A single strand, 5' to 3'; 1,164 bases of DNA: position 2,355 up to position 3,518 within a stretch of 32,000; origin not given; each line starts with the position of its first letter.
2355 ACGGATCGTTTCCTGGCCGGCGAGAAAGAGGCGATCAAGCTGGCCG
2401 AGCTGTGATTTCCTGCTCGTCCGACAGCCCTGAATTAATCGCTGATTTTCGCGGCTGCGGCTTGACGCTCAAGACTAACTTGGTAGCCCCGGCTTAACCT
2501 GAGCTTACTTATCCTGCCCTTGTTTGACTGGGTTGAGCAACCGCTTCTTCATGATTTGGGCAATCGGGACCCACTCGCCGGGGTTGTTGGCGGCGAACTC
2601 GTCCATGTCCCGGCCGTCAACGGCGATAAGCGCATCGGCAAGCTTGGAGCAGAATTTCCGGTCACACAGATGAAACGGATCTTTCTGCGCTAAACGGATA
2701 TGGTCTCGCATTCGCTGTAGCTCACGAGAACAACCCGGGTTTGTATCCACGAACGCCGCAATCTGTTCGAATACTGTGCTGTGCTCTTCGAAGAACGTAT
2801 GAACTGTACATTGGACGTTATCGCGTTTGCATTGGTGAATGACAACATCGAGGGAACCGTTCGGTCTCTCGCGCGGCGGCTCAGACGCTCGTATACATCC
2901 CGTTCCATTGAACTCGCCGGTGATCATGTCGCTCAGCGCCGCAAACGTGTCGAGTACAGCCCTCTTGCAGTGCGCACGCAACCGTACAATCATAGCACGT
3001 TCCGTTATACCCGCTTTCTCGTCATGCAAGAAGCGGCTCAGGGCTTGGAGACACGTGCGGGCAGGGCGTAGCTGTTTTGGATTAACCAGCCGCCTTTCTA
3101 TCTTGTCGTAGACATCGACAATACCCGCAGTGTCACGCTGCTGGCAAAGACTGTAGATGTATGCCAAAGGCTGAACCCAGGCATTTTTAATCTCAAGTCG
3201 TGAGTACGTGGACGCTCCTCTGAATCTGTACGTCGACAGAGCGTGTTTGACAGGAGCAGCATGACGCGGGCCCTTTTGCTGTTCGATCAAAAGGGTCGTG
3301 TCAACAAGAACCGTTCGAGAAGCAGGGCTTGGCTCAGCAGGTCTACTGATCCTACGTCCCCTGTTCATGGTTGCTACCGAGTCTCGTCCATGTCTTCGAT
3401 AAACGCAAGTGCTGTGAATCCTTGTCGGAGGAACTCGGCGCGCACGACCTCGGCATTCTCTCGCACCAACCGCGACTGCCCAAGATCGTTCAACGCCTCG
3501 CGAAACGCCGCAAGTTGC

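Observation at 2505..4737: Compact low-GC three-gene operon of uncharacterised proteins: candidate undescribed defence or toxin-type system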

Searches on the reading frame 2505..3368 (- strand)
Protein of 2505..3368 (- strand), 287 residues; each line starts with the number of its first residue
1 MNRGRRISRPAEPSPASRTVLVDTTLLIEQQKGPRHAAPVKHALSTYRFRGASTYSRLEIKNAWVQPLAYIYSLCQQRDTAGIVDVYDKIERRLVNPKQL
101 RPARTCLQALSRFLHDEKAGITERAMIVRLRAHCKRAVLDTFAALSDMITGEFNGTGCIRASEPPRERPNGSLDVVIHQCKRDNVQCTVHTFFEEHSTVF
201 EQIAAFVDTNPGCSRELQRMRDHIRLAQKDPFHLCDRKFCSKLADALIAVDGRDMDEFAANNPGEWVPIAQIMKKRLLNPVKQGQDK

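Call 3: search_protein_families(library=pfam, proteins=[window:2505-3368:-], max_evalue=1)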
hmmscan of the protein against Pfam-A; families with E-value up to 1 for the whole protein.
window:2505-3368:- (287 aa): 0 families

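Call 4: search_protein_families(library=padloc, proteins=[window:2505-3368:-], max_evalue=1)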
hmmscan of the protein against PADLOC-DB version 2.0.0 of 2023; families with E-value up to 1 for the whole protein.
window:2505-3368:- (287 aa): 0 families

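Call 5: search_protein_families(library=ncbifam, proteins=[window:2505-3368:-], max_evalue=1)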
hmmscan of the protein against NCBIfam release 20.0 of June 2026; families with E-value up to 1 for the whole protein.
window:2505-3368:- (287 aa): 0 families

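Call 6: find_homologous_proteins(query=window:2505-3368:-)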
Query window:2505-3368:- (287 aa): 16 proteins with E <= 0.001 among 953 candidates.
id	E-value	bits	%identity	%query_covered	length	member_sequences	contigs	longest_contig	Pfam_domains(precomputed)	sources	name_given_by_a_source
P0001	1.2e-145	502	100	77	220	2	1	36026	-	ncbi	-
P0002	8.6e-100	352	58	96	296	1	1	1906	-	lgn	-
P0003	1.6e-95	338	56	95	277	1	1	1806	-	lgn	-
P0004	1.1e-88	316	54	96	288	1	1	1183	-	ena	-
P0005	2.2e-86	308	54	93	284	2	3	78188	-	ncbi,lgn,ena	-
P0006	2.3e-83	298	50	97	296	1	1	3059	-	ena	-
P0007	2.2e-82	295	51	95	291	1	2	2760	-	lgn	-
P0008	2.5e-81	291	52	91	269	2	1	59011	-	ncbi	ncbi:MAG: hypothetical protein V3W34_06560 [Phycisphaerae bacterium]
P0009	1.1e-80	289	50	93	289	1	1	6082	-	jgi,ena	jgi:hypothetical protein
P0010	1.1e-80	289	51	93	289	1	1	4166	-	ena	-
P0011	2.9e-80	288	51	95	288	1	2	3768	-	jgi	-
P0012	4.0e-78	281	49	97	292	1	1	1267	-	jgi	jgi:hypothetical protein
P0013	1.1e-71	260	49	92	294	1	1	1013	-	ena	-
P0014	2.7e-71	258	50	86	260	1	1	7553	-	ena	-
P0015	2.6e-70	255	49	95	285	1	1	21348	-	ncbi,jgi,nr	ncbi:MAG: hypothetical protein GXY38_10495 [Planctomycetes bacterium]|jgi:ElaB/YqjD/DUF883 family me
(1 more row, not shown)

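Call 19: search_solved_structures(query=A1, max_evalue=10)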
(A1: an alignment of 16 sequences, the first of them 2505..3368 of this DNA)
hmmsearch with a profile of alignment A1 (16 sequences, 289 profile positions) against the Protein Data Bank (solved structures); distinct sequences matched with E-value up to 10: 0.

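Call 26: predict_structure(alignment_id=A1)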
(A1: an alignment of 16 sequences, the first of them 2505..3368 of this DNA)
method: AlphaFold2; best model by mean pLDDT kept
length: 287 residues; sequences in the alignment: 16
mean_pLDDT: 89.2   pTM: 0.83
mean pLDDT of the five models: 89.2, 88.0, 87.8, 87.1, 84.8
residues with pLDDT >= 90: 196; 70-90: 69; 50-70: 8; < 50: 14
segments of 3 or more residues with pLDDT < 50: 1-11, 285-287
pLDDT, mean of each block of 10 residues (from residue 1): 44 70 94 88 92 93 94 96 94 86 89 82 91 95 90 90 92 90 90 97 97 93 98 93 96 96 93 95 57
secondary structure, 60 per line:
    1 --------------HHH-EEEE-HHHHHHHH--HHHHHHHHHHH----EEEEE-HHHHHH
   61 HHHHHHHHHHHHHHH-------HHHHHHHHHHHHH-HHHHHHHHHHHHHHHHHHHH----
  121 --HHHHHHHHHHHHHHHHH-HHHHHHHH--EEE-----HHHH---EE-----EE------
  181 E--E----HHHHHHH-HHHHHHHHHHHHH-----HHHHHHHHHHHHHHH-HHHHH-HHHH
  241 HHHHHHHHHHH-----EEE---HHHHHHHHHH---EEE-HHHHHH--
elements in order: E19-22 H24-31 H34-44 E49-53 H55-75 H83-95 H97-116 H123-139 H141-148 E151-153 H159-162 H189-195 H197-209 H215-229 H231-235 H237-251 E257-259 H263-272 E276-278 H280-285

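Call 32: fold_search(model_id=the predicted structure, library=pdb)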
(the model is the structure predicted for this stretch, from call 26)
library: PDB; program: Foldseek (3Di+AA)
matches with E <= 10: 216; with E <= 0.001: 0
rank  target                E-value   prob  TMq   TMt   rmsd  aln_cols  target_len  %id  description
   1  1jpp_A                5.9e-01  0.11  0.13  0.09  15.5       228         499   13  The Structure of a beta-Catenin Binding Repeat from Adenomatous Polyposis Coli (APC) in Complex with beta-Catenin (released 2002-01-16)
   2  8ei1_D                7.6e-01  0.05  0.12  0.10  21.1       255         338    9  Crystal structure of the N-terminal domain of CUL4B in complex with H316, a Helicon Polypeptide (released 2023-10-25)
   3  8z0u                  8.4e-01  0.10  0.14  0.09  15.5       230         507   11  Human beta-catenin crystal structure (released 2024-05-22)
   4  1jpp_B                8.4e-01  0.08  0.15  0.09  19.0       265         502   12  The Structure of a beta-Catenin Binding Repeat from Adenomatous Polyposis Coli (APC) in Complex with beta-Catenin (released 2002-01-16)
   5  6ppu_A                1.0e+00  0.04  0.10  0.06  17.7       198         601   13  Cryo-EM structure of AdnAB-AMPPNP-DNA complex (released 2019-11-20)
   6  2bct                  1.1e+00  0.07  0.13  0.09  16.0       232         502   13  THE ARMADILLO REPEAT REGION FROM MURINE BETA-CATENIN (released 1997-10-15)
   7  4d0o_B                1.2e+00  0.07  0.11  0.13  14.5       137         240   12  AKAP13 (AKAP-Lbc) DH domain (released 2014-05-21)
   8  1i7x_A                1.3e+00  0.08  0.14  0.09  15.8       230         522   12  BETA-CATENIN/E-CADHERIN COMPLEX (released 2001-05-16)
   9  4nel                  1.3e+00  0.08  0.13  0.18  19.5       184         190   14  Crystal structure of a putative transcriptional regulator from Saccharomonospora viridis in complex with N,N-dimethylmet (released 2013-12-04)
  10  8y0g                  1.4e+00  0.07  0.15  0.09  18.9       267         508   12  Human beta-catenin crystal structure (released 2024-03-13)
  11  1wa5_B                1.4e+00  0.05  0.14  0.11  15.7       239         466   10  Structure of the Cse1:Imp-alpha:RanGTP complex (released 2004-12-13)
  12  9i5m_B                1.5e+00  0.20  0.30  0.36  13.4       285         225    9  Structure of cyclodipeptide synthase from Nocardia brasiliensis (Nbra-CDPS) (released 2026-02-18)
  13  4d0o_A                1.6e+00  0.06  0.11  0.13  14.5       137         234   12  AKAP13 (AKAP-Lbc) DH domain (released 2014-05-21)
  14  4fyf                  1.6e+00  0.04  0.14  0.07  20.0       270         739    8  Structural basis for substrate recognition by a novel Legionella phosphoinositide phosphatase (released 2012-08-22)
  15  9i5m_A                1.6e+00  0.14  0.27  0.32  13.4       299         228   10  Structure of cyclodipeptide synthase from Nocardia brasiliensis (Nbra-CDPS) (released 2026-02-18)
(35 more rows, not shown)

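Call 35: search_protein_families(library=pfam, alignment_id=A1, max_evalue=10)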
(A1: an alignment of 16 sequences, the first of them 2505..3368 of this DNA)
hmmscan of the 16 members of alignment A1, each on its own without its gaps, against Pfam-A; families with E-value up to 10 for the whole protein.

A. member 1, window:2505-3368:- (287 aa): 0 families

B. families by the number of members that match (of 16 scanned): 16 families
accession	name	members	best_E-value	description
PF03392.18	OS-D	1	0.0099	Insect pheromone-binding family, A10/OS-D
PF03252.18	Herpes_UL21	1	0.019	Herpesvirus UL21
PF03165.22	MH1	1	0.021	MH1 domain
PF03713.19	DUF305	1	0.033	Domain of unknown function (DUF305)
PF01850.27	PIN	1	0.043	PIN domain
PF18682.6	PilA4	1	0.061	Pilin A4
PF24069.1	DUF7364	1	0.071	Family of unknown function (DUF7364)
PF03466.25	LysR_substrate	1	0.1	LysR substrate binding domain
PF07362.18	CcdA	1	0.11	Post-segregation antitoxin CcdA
PF16805.11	Trans_coact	1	0.18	Phage late-transcription coactivator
PF23746.1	Gp41_Mu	1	0.19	Tail assembly protein gp41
PF12309.13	KBP_C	1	0.21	KIF-1 binding protein C terminal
PF20155.4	TMP_3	1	0.22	Tape measure protein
PF00156.33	Pribosyltran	1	0.22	Phosphoribosyl transferase domain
PF19522.4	DUF6052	1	1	Family of unknown function (DUF6052)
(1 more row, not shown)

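Call 41: search_protein_representatives(alignment_id=A1)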
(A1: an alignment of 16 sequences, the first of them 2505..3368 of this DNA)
Query: 16 sequences, 289 profile positions. Proteins with E-value up to 0.001 (for the whole library): 379; up to 1e-10: 157; up to 1e-30: 51. The best 150 are listed.
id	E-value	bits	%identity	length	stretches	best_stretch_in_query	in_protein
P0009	3.4e-132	456.4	-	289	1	1-287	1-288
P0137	5.9e-121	419.5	-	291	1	10-284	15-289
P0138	2.7e-104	364.8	-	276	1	16-283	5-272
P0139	8.0e-100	350.1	-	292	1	14-286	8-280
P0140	7.5e-99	346.9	-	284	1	9-285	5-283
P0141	1.0e-93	330.1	-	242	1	16-244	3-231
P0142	7.8e-91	320.6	-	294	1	19-284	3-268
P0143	1.3e-90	320.0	-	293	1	6-287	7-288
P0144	3.5e-84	298.8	-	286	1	11-284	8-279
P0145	3.2e-81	289.1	-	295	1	14-286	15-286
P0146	4.8e-81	288.5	-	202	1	91-287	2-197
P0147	1.5e-75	270.5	-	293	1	9-284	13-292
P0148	5.3e-74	265.4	-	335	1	11-287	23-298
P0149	1.2e-73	264.2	-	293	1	14-284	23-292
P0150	2.5e-73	263.2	-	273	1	16-283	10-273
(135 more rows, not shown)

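Call 43: search_solved_structures(query=A4, max_evalue=10, show_alignments=2)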
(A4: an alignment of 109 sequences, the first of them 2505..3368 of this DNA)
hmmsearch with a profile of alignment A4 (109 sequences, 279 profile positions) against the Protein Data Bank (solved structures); distinct sequences matched with E-value up to 10: 6.
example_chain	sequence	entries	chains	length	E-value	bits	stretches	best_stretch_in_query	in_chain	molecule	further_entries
7rdr_A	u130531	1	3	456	0.53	12.9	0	71-147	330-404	Circular tendon repeat protein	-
3zvk_A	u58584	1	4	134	0.6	12.8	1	236-261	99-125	TOXIN OF TOXIN-ANTITOXIN SYSTEM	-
5n9j_G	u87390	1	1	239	0.91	12.2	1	44-107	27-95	Mediator of RNA polymerase II transcription subunit 4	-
8qaf_A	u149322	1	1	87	0.99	12.1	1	178-221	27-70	sc-apCC-8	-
9dte_A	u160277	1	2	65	1.1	11.9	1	69-124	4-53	C2-02802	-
8a3k_UNK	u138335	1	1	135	4.3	10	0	178-224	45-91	sc-apCC-4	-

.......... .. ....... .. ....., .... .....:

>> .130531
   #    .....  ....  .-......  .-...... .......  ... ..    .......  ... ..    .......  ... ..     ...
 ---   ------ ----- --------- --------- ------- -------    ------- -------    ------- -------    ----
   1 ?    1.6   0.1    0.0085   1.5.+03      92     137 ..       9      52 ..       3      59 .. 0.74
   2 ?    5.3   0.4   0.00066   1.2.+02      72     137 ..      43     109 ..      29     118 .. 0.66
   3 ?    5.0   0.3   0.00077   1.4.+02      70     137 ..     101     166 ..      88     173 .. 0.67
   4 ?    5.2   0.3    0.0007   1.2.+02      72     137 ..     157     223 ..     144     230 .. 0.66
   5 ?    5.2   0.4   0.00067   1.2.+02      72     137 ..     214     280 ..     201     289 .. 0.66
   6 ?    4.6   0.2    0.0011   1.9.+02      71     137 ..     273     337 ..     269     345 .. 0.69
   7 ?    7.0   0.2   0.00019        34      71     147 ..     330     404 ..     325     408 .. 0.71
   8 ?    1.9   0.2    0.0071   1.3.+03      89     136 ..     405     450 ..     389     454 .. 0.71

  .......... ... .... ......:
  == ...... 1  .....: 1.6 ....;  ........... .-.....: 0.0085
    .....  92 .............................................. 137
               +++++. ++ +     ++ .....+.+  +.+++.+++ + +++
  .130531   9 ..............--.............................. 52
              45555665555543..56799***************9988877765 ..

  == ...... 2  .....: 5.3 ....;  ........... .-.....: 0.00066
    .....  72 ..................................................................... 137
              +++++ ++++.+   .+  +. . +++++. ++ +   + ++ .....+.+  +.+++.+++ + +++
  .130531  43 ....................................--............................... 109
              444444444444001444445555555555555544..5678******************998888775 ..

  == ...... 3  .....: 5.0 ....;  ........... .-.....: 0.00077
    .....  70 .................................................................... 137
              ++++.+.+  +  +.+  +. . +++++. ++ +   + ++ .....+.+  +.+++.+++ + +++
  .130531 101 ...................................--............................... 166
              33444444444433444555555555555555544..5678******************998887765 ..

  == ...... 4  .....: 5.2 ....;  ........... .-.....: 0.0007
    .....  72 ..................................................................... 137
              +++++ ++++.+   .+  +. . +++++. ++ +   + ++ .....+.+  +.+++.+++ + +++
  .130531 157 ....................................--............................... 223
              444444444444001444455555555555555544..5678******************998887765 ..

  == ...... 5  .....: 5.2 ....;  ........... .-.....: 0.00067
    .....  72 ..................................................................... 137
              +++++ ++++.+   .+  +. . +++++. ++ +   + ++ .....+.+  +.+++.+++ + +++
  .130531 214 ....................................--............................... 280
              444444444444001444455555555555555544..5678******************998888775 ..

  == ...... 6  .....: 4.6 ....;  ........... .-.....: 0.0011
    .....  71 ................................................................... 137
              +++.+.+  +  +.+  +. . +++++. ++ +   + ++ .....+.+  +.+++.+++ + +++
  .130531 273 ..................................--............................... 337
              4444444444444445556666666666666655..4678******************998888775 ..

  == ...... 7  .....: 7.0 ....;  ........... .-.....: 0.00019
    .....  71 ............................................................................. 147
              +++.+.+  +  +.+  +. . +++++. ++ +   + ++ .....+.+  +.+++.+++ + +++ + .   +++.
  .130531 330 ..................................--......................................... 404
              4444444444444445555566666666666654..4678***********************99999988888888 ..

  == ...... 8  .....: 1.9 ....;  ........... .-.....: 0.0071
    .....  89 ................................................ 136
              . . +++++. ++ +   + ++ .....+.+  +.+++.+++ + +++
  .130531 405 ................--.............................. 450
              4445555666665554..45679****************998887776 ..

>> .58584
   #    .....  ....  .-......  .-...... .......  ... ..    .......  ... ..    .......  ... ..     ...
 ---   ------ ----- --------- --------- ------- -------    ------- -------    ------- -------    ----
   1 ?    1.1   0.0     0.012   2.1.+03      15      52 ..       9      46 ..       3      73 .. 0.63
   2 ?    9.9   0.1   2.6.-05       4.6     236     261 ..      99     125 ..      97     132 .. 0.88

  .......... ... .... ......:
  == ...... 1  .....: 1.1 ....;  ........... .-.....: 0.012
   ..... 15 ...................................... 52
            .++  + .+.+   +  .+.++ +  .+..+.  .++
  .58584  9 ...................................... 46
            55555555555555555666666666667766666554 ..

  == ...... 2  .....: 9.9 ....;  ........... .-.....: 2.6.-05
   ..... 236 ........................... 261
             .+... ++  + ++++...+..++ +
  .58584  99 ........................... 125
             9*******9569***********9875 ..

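Call 44: search_protein_families(library=pfam, alignment_id=A4, max_evalue=1)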
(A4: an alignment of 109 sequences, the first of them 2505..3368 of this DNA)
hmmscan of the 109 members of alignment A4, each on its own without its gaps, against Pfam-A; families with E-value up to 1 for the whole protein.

A. member 1, window:2505-3368:- (287 aa): 0 families

B. families by the number of members that match (of 109 scanned): 102 families (the first 25 are shown)
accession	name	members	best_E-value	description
PF01850.27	PIN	14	1.3e-05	PIN domain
PF18256.6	HscB_4_cys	4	0.16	Co-chaperone HscB tetracysteine metal binding motif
PF20162.4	Etd1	2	0.02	Septation protein etd1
PF18642.6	IMPa_helical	2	0.041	Immunomodulating metalloprotease helical domain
PF06842.17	DUF1242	2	0.15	Protein of unknown function (DUF1242)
PF16919.11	PknG_rubred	2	0.17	Protein kinase G rubredoxin domain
PF23864.1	DUF7222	2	0.21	Domain of unknown function (DUF7222)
PF19979.4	DUF6415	1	0.0014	Family of unknown function (DUF6415)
PF18443.6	Tli4_N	1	0.0018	Tle cognate immunity protein 4 N-terminal domain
PF06275.16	DUF1031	1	0.0036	Protein of unknown function (DUF1031)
PF10360.14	DUF2433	1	0.0083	Protein of unknown function (DUF2433)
PF06046.19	Sec6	1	0.0084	Exocyst complex component Sec6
PF04248.19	NTP_transf_9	1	0.0085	Domain of unknown function (DUF427)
PF11991.13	Trp_DMAT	1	0.0085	Tryptophan dimethylallyltransferase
PF24795.1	WDR62-MABP1_CC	1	0.0096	WRD62/MABP1 coiled-coil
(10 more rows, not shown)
